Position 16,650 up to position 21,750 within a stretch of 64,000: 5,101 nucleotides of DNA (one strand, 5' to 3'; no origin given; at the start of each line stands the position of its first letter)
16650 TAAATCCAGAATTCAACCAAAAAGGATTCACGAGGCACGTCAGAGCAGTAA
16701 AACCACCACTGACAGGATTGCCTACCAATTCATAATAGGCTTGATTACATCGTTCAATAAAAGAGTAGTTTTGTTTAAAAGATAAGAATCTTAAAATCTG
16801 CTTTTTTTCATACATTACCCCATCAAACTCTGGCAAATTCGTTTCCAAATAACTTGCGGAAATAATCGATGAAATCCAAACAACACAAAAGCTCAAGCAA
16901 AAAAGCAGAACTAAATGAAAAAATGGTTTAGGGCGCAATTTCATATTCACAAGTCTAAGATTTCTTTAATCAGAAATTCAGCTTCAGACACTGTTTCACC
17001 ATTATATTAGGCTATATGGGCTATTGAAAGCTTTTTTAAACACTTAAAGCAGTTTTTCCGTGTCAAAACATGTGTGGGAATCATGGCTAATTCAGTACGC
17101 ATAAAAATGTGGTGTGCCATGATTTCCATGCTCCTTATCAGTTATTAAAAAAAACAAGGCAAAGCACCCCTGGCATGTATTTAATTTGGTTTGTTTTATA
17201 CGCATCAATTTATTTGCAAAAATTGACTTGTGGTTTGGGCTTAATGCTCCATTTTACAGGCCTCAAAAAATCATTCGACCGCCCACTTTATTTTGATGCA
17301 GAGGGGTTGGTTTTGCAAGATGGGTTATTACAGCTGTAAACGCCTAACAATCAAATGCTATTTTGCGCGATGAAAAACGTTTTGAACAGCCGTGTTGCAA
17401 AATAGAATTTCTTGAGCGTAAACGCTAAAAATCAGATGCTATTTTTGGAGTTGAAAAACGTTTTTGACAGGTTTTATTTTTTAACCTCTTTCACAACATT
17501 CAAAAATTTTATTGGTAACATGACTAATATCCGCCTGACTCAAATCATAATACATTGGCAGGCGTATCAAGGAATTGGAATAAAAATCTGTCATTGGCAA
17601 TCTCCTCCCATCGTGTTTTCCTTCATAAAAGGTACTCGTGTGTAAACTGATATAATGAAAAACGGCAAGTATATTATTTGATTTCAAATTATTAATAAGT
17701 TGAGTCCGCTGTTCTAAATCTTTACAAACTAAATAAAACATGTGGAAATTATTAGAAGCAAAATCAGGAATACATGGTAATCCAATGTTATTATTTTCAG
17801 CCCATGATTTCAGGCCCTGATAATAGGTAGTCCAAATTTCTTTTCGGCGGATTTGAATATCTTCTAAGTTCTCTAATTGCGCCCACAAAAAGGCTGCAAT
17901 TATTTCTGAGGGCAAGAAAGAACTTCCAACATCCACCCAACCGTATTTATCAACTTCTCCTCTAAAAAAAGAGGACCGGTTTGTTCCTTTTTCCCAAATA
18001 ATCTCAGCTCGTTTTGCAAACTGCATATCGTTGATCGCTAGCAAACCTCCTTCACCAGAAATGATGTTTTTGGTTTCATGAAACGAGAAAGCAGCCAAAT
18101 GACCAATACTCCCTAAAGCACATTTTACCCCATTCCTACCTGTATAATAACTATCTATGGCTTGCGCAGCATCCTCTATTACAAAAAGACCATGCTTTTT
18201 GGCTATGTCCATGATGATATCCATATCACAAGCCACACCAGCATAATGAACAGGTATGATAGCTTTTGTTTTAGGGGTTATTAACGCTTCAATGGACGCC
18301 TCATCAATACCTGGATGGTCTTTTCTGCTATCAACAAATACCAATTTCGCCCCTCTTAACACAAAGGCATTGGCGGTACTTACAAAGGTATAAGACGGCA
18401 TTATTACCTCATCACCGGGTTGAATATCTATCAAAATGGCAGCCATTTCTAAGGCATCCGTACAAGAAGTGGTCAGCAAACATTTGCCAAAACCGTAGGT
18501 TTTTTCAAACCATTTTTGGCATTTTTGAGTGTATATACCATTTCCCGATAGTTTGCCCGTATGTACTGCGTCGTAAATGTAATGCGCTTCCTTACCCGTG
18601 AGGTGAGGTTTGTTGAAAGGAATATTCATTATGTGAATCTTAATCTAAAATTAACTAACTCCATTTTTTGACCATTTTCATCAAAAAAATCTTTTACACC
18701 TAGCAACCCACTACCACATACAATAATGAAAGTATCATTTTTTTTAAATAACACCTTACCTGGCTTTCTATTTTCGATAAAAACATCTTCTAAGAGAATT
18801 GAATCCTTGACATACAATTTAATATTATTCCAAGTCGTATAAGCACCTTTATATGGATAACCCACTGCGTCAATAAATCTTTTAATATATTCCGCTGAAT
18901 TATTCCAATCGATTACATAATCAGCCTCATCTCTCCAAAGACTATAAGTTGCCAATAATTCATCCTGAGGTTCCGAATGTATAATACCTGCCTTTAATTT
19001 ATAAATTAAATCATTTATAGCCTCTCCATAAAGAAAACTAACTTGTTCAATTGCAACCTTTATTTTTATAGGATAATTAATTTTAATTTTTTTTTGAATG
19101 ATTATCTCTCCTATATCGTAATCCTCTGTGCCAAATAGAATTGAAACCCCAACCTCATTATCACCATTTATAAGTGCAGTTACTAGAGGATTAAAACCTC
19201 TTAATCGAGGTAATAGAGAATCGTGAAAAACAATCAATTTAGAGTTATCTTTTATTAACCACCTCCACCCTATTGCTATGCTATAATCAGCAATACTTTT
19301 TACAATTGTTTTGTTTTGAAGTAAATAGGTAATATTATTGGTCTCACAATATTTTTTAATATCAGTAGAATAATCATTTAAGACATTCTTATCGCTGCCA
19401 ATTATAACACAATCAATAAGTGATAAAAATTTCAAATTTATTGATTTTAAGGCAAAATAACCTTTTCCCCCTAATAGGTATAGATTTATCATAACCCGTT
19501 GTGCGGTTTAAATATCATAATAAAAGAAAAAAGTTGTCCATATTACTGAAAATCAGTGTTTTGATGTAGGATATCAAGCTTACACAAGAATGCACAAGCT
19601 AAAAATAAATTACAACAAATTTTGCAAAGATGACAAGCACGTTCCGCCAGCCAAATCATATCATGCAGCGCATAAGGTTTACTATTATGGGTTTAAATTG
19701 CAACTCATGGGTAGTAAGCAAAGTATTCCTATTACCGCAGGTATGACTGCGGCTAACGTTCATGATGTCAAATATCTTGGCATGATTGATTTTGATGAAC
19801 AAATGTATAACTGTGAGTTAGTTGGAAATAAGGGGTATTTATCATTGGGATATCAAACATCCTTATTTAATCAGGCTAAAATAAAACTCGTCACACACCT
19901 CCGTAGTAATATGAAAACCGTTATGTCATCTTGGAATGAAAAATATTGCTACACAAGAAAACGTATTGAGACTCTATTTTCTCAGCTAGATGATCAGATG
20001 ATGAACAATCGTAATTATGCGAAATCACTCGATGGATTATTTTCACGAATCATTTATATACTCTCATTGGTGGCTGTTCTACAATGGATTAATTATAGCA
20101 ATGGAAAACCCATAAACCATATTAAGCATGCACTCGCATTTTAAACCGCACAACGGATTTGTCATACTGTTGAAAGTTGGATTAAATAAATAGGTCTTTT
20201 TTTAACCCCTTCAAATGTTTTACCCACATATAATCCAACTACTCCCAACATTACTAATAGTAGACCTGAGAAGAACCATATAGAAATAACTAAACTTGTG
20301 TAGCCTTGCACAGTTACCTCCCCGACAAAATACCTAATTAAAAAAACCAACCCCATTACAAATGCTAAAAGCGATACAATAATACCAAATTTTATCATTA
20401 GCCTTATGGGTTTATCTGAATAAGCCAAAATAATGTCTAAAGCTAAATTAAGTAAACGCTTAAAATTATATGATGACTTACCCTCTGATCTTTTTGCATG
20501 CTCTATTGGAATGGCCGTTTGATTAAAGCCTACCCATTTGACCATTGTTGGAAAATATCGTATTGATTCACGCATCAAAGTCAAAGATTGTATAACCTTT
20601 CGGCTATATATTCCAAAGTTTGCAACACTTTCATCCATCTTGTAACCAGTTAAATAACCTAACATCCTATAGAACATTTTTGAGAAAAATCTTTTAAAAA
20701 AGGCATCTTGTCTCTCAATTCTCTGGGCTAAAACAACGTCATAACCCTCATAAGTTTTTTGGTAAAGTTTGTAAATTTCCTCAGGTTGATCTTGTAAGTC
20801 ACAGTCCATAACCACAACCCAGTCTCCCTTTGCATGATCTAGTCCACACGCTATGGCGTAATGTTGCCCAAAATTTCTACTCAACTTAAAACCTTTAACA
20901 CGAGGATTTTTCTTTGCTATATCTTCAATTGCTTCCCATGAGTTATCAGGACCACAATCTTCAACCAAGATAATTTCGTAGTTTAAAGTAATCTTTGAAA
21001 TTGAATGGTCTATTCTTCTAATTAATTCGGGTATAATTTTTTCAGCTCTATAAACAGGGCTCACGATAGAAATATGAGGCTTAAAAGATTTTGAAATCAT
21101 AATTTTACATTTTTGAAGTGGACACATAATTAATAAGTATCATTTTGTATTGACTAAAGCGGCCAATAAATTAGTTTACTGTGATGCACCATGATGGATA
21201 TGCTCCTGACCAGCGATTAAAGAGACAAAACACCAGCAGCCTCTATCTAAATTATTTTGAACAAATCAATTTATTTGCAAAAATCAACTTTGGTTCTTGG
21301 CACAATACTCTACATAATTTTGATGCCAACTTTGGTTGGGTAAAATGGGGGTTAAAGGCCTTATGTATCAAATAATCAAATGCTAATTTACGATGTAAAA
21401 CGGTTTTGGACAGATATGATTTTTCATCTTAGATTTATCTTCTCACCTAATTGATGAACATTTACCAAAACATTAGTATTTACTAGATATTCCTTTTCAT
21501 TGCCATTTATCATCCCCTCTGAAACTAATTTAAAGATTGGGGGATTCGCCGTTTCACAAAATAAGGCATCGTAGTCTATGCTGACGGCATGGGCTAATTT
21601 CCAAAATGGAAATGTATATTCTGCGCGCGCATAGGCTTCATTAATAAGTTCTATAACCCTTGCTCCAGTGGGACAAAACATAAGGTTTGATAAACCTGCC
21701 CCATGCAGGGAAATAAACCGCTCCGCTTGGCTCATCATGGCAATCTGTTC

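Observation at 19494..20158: MITE-like IS982-family derivative with 19-bp inverted repeats inserted exactly between two genes of the Arn-like operon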

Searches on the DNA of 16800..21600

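Call 53: search_rna_families(source=window, start=16800, end=21600, threshold=evalue, max_evalue=1)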
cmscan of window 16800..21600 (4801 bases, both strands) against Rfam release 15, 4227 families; matches with E-value up to 1: 1.
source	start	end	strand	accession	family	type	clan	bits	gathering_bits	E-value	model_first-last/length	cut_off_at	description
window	16944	17007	-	RF00278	SNORD50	Gene; snRNA; snoRNA; CD-box;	-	21.8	42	0.58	1-72/72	no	Small nucleolar RNA SNORD50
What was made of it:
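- Tried and rejected: Rfam scan of 16800-21600: nothing of note; one hit, SNORD50, at E 0.58 (call 53).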
